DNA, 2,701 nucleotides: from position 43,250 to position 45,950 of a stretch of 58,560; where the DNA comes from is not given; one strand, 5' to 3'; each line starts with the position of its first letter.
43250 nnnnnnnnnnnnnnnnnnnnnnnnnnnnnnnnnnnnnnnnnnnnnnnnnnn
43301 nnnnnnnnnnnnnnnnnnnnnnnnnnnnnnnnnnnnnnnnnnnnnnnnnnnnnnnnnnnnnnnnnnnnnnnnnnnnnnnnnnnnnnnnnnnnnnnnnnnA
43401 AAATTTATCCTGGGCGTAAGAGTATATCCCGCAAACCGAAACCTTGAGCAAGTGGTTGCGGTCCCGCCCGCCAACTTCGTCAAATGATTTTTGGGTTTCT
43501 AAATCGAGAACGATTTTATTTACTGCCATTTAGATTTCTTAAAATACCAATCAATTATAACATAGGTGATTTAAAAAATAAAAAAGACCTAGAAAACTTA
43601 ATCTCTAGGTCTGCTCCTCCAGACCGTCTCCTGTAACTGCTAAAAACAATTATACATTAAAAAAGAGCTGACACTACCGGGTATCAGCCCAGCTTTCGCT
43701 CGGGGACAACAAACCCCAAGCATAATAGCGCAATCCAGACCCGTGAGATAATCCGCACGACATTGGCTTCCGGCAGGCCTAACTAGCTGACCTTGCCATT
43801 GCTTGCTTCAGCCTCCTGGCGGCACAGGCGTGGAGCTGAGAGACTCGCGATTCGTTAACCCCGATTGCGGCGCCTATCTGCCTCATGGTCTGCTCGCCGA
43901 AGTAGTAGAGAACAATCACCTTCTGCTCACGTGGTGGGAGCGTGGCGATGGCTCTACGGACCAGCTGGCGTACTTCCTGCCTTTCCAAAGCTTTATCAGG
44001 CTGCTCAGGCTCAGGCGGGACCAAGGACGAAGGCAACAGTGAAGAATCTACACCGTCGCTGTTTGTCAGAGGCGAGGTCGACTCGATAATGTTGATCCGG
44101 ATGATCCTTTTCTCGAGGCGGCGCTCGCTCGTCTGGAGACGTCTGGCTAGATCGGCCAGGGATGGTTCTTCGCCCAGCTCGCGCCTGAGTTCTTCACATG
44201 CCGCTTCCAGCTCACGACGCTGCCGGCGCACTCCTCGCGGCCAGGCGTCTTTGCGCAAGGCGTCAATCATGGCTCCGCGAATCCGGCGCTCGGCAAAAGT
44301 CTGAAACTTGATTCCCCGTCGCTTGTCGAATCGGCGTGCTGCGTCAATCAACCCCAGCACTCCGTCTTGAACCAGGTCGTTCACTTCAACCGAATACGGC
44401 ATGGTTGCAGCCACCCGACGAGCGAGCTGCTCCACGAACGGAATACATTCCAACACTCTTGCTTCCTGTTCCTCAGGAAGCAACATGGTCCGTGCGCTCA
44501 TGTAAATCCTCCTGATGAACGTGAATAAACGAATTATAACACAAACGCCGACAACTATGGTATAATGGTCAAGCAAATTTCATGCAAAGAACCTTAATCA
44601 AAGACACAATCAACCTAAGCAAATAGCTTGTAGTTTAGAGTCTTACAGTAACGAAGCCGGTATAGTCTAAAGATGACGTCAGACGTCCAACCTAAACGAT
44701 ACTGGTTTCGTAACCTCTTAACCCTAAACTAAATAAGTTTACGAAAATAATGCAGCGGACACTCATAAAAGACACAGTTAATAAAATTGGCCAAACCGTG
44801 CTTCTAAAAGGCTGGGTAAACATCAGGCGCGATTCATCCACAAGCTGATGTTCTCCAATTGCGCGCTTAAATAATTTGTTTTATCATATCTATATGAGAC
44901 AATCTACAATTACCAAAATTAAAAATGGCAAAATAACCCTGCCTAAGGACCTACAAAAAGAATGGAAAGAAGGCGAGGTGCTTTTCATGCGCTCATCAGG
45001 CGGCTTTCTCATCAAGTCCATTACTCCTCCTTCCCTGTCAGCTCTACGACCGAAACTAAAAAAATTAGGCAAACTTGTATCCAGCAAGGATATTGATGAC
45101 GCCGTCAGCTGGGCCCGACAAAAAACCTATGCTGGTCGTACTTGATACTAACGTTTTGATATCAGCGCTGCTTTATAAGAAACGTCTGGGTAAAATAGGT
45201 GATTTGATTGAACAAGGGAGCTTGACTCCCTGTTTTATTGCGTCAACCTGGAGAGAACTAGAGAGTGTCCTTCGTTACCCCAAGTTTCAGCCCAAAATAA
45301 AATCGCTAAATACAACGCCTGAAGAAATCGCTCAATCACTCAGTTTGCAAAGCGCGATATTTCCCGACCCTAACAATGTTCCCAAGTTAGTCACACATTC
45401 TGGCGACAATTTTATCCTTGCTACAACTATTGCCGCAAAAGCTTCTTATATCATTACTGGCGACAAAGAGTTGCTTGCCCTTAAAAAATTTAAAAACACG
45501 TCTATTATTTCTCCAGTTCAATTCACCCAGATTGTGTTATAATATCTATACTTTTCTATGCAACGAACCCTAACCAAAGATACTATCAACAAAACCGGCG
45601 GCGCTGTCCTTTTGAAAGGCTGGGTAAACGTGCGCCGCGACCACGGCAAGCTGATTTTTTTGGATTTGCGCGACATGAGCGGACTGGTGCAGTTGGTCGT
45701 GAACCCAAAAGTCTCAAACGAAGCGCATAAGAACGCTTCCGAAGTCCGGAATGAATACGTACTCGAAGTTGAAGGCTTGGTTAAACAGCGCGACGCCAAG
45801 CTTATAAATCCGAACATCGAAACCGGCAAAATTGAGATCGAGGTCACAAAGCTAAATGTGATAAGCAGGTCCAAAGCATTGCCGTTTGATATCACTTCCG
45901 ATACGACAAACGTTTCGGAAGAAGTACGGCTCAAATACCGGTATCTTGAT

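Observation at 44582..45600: Serial insertion hotspot at the 5' end of aspS: two decayed duplicate aspS starts, a palindrome and a TA module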

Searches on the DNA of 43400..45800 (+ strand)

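Call 9: search_rna_families(source=window, start=43400, end=45800, threshold=evalue, max_evalue=1)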
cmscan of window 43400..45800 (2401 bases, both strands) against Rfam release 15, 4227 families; matches with E-value up to 1: 0.
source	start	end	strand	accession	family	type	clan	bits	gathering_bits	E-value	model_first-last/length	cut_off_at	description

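Call 98: search_rna_families(sources=[L163, L161, L172, L167], threshold=gathering)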
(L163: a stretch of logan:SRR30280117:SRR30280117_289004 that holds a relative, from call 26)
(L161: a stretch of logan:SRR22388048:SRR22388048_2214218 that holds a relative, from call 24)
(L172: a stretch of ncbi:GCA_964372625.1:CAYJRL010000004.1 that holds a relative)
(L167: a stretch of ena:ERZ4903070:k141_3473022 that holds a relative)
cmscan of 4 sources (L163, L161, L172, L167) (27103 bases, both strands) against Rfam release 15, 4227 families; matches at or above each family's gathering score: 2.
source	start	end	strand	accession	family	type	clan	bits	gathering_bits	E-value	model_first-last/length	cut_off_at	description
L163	1162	1403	+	RF02005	group-II-D1D4-6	Intron;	CL00102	107.2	49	9.9e-30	1-225/225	no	Group II catalytic intron D1-D4-6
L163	1742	1817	+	RF00029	Intron_gpII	Intron;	-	46.1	40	3e-06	1-77/77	no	Group II catalytic intron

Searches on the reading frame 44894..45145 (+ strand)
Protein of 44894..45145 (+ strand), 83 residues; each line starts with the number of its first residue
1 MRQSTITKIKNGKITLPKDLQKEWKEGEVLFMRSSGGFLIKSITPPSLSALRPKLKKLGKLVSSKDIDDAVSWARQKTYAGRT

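Call 10: search_protein_families(library=pfam, proteins=[window:44894-45145:+], max_evalue=0.01)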
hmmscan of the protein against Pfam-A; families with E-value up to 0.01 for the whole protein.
window:44894-45145:+ (83 aa): 0 families

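Call 23: search_protein_families(library=pfam, proteins=[window:44894-45145:+], max_evalue=1)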
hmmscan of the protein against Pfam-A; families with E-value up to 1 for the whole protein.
window:44894-45145:+ (83 aa): 1 family
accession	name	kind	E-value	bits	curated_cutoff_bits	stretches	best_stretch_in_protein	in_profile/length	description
PF04014.23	MazE_antitoxin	-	0.078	13.4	24.7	1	13-43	9-43/48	Antidote-toxin recognition MazE, bacterial antitoxin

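Call 66: search_protein_families(library=ncbifam, proteins=[window:44894-45145:+], max_evalue=0.1)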
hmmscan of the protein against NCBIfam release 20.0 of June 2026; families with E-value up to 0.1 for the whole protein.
window:44894-45145:+ (83 aa): 0 families

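Call 68: search_solved_structures(query=A4, max_evalue=10, show_alignments=2)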
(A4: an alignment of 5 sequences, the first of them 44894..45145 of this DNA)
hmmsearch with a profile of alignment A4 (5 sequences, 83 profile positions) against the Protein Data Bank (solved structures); distinct sequences matched with E-value up to 10: 0.

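Call 69: find_related_loci(query=A4, collection=viral_contigs, flank=6000)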
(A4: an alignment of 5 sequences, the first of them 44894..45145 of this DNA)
Query A4 (83 aa) in viral_contigs; peptide patterns used: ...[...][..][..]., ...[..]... (x = any residue, [..] = any of these).
140 stretches matched a pattern, but none encodes a relative of the query by tblastn (E <= 1e-3).

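Call 99: predict_structure(protein=window:44894-45145:+)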
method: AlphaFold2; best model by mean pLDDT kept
length: 83 residues; sequences in the alignment: 1
mean_pLDDT: 53.9   pTM: 0.35
mean pLDDT of the five models: 53.9, 53.0, 49.4, 48.5, 39.1
residues with pLDDT >= 90: 0; 70-90: 0; 50-70: 63; < 50: 20
segments of 3 or more residues with pLDDT < 50: 1-6, 8-12, 33-35, 81-83
pLDDT, mean of each block of 10 residues (from residue 1): 43 54 53 53 55 58 59 59 43
secondary structure, 60 per line:
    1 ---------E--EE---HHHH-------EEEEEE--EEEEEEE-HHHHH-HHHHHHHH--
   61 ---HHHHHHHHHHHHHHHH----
elements in order: H18-21 E29-34 E37-43 H45-49 H51-58 H64-79

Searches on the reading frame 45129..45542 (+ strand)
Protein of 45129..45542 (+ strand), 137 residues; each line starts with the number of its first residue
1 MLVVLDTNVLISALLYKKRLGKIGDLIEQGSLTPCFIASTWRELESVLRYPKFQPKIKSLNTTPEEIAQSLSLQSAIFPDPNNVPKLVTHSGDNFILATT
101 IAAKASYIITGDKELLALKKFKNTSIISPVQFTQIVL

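Call 10: search_protein_families(library=pfam, proteins=[window:45129-45542:+], max_evalue=0.01)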
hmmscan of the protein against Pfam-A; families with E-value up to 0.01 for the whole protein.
window:45129-45542:+ (137 aa): 2 families
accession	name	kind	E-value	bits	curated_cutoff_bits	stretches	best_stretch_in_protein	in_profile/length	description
PF13470.12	PIN_3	-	1.5e-14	55.2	27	1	3-113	2-114/115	PIN domain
PF01850.27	PIN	-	6.9e-05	23.9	23.6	1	3-117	1-116/120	PIN domain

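Call 22: find_homologous_proteins(query=window:45129-45542:+, max_evalue=0.00001)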
Query window:45129-45542:+ (137 aa): 43 proteins with E <= 0.00001 among 117 candidates.
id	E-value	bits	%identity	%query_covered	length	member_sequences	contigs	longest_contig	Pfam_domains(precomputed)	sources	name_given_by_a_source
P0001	3.8e-81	287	100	100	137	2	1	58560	PF13470.13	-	-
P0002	1.8e-64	233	81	100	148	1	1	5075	PF01850.28,PF13470.13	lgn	-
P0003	1.5e-45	172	64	96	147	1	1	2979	PF01850.28,PF13470.13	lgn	-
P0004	1.8e-45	172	65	96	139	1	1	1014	PF13470.13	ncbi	-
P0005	8.7e-41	157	58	98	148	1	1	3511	PF13470.13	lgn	-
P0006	1.2e-25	108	47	98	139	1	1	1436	PF01850.28,PF13470.13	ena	-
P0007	1.7e-22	98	43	99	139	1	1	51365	PF01850.28,PF13470.13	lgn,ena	-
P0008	1.8e-19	88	40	99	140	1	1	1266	PF13470.13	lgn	-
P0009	8.6e-18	82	44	96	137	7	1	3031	PF01850.28,PF13470.13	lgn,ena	-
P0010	2.4e-17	81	40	99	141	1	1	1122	PF01850.28,PF10130.16,PF13470.13,PF16289.12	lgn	-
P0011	2.4e-16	78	40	96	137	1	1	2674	PF01850.28,PF13470.13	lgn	-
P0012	2.5e-16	78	41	96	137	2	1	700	PF01850.28,PF13470.13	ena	-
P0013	1.4e-11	62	38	97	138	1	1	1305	PF13470.13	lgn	-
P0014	1.0e-10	59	37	95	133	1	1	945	PF13470.13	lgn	-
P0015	1.2e-10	59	38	95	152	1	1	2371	PF13470.13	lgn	-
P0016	4.7e-10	57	37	98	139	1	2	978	PF01850.28,PF13470.13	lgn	-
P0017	7.4e-10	57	36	99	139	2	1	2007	PF13470.13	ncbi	ncbi:MAG: putative toxin-antitoxin system toxin component, PIN family [Nitrospiraceae bacterium]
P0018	8.1e-10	57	35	97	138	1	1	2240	PF13470.13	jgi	jgi:putative PIN family toxin of toxin-antitoxin system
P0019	9.4e-10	56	39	96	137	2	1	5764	PF13470.13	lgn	-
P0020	1.3e-9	56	37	98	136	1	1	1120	PF01850.28,PF13470.13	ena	-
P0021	1.4e-9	56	39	93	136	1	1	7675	PF13470.13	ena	-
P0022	1.7e-9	56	33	100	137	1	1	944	PF13470.13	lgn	-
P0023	1.9e-9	55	35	98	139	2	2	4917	PF01850.28,PF13470.13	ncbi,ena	-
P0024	2.1e-9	55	38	96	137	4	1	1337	PF13470.13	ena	-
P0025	4.2e-9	54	35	96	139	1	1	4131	PF01850.28,PF13470.13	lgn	-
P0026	2.2e-8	52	35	95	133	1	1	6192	PF01850.28,PF24109.2,PF13470.13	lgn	-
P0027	3.1e-8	51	36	99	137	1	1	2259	PF01850.28,PF13470.13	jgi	jgi:hypothetical protein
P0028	7.2e-8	50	33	95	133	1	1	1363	PF13470.13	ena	-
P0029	8.5e-8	50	33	95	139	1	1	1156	PF13470.13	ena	-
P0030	1.0e-7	50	36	98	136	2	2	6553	PF01850.28,PF13470.13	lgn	-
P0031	1.7e-7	49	32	99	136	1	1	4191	PF13470.13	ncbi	-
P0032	3.5e-7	48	32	99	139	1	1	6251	PF13470.13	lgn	-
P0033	4.4e-7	48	37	99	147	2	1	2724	PF13470.13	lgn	-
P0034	7.6e-7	47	31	96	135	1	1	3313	PF13470.13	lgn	-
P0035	9.1e-7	47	32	95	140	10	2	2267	PF01850.28,PF13470.13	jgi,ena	-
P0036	1.7e-6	46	34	95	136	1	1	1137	PF13470.13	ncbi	-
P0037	2.2e-6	45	34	98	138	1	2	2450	PF13470.13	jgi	jgi:putative PIN family toxin of toxin-antitoxin system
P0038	2.5e-6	45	31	96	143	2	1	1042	PF13470.13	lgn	-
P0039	2.7e-6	45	33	99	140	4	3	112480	PF01850.28,PF13470.13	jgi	jgi:uncharacterized protein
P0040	4.2e-6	45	32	98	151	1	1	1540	PF13470.13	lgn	-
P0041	4.3e-6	45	32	98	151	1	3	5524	PF13470.13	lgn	-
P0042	5.3e-6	44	34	99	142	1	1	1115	PF13470.13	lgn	-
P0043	6.1e-6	44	35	96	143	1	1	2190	PF13470.13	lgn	-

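Call 24: find_encoding_contigs(protein=P0002, flank=6000, max_places=4)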
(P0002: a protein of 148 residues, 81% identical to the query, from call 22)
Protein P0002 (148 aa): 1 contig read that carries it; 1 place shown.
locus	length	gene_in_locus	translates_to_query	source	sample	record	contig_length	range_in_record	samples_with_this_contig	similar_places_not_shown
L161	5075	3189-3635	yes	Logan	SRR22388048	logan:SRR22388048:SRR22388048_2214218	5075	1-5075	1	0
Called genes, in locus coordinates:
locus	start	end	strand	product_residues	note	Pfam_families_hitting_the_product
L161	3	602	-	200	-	?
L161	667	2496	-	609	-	PF04539:Sigma70_r3 (faint)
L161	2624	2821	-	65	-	PF10685:KGG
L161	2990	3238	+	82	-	-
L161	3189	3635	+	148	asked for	PF01850:PIN (weak), PF13470:PIN_3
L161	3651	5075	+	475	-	?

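Call 25: find_encoding_contigs(protein=P0003, flank=6000, max_places=4)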
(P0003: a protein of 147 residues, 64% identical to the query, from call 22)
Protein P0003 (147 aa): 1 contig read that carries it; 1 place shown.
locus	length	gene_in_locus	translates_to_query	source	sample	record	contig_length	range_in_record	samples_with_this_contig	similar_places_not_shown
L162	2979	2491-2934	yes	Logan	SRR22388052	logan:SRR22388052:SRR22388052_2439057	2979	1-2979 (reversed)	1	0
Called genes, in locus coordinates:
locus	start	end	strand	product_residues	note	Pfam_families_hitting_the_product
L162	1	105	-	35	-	?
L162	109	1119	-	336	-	-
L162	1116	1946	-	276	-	PF13427:AadA_C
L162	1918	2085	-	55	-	-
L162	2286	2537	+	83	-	-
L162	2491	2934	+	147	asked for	PF01850:PIN (weak), PF13470:PIN_3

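Call 26: find_encoding_contigs(protein=P0005, flank=6000, max_places=4)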
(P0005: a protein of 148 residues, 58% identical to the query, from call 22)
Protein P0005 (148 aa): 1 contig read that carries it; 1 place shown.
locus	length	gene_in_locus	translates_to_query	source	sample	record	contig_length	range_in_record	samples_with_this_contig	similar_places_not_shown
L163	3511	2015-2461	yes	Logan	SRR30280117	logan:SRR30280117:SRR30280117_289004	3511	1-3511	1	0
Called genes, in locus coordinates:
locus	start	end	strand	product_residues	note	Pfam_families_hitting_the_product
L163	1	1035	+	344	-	?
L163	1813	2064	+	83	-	-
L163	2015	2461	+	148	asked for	PF13470:PIN_3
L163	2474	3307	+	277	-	PF00763:THF_DHG_CYH, PF02882:THF_DHG_CYH_C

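Call 66: search_protein_families(library=ncbifam, proteins=[window:45129-45542:+, L161:667-2496:-], max_evalue=0.1)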
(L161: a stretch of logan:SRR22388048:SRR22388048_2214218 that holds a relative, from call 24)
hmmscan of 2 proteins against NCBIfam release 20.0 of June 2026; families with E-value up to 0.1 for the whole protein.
window:45129-45542:+ (137 aa): 2 families
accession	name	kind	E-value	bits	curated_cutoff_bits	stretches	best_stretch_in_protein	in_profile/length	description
TIGR00305.1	TIGR00305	equivalog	1.4e-19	70.5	29.15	1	3-118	2-115/115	putative toxin-antitoxin system toxin component, PIN family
NF008554.1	PRK11482.1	equivalog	0.052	12.5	277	1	58-84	51-77/317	YbeF family transcriptional regulator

L161:667-2496:- (609 aa): 46 families (the best 25 are shown)
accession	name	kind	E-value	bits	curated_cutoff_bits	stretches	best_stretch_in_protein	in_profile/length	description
TIGR02997.1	Sig70-cyanoRpoD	subfamily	5.3e-27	94.9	384.5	1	340-595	65-298/298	RNA polymerase sigma factor, RpoD/SigA family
TIGR02393.1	RpoD_Cterm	equivalog_domain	7.7e-26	91.1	354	1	350-606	1-235/238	RNA polymerase sigma factor RpoD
NF006666.0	PRK09210.1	equivalog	6.1e-25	88.3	572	1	319-608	102-369/370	RNA polymerase sigma factor RpoD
TIGR02394.1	rpoS_proteo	equivalog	3.3e-24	85.9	378.7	1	317-596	14-272/285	RNA polymerase sigma factor RpoS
NF005920.0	PRK07921.1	subfamily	1.1e-22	80.5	464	1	320-601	61-320/328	RNA polymerase sigma factor SigB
NF041931.2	MzaA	equivalog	2.2e-22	79.7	800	1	326-597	452-704/726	MZA anti-phage system associated sigma-70 family RNA polymerase sigma factor MzaA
NF004207.0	PRK05657.1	equivalog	8.9e-21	74.6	394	1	318-596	58-315/329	RNA polymerase sigma factor RpoS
NF004564.0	PRK05901.2-2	equivalog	1.2e-20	73.6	617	1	377-597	270-482/500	RNA polymerase sigma factor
NF005785.0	PRK07598.1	equivalog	2.1e-20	73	554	1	331-596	158-400/415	RNA polymerase sigma factor SigC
NF004208.0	PRK05658.1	equivalog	2.6e-20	73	555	1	347-609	390-630/631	RNA polymerase sigma factor RpoD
NF005643.0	PRK07406.1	equivalog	8.5e-20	71.2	500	1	342-596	153-385/397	RNA polymerase sigma factor RpoD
NF004560.0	PRK05901.1-1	equivalog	2.1e-16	60.1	711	1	346-487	274-406/516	RNA polymerase sigma factor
NF005642.0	PRK07405.1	subfamily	6.4e-16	58.4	524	1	340-596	73-307/318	RNA polymerase sigma factor SigD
NF004561.0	PRK05901.1-3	equivalog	4.8e-15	55.7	582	1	323-514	272-450/537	RNA polymerase sigma factor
NF004562.0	PRK05901.1-4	equivalog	1.4e-14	53.6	779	1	320-595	286-541/571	RNA polymerase sigma factor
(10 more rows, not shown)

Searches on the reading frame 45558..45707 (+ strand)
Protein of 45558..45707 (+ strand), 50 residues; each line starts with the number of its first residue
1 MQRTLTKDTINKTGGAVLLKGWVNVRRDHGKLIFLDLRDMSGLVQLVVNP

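Call 53: find_related_loci(query=A3, collection=viral_contigs, flank=8000)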
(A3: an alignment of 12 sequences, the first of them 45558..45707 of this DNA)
Query A3 (50 aa) in viral_contigs; peptide patterns used: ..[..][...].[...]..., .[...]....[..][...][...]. (x = any residue, [..] = any of these).
16 stretches matched a pattern; 2 encode a relative of the query (tblastn E <= 1e-3); 2 distinct loci.
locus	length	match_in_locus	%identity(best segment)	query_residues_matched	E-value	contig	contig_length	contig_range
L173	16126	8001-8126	56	5-49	2e-13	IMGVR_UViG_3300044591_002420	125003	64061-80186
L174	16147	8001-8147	45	2-47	2e-10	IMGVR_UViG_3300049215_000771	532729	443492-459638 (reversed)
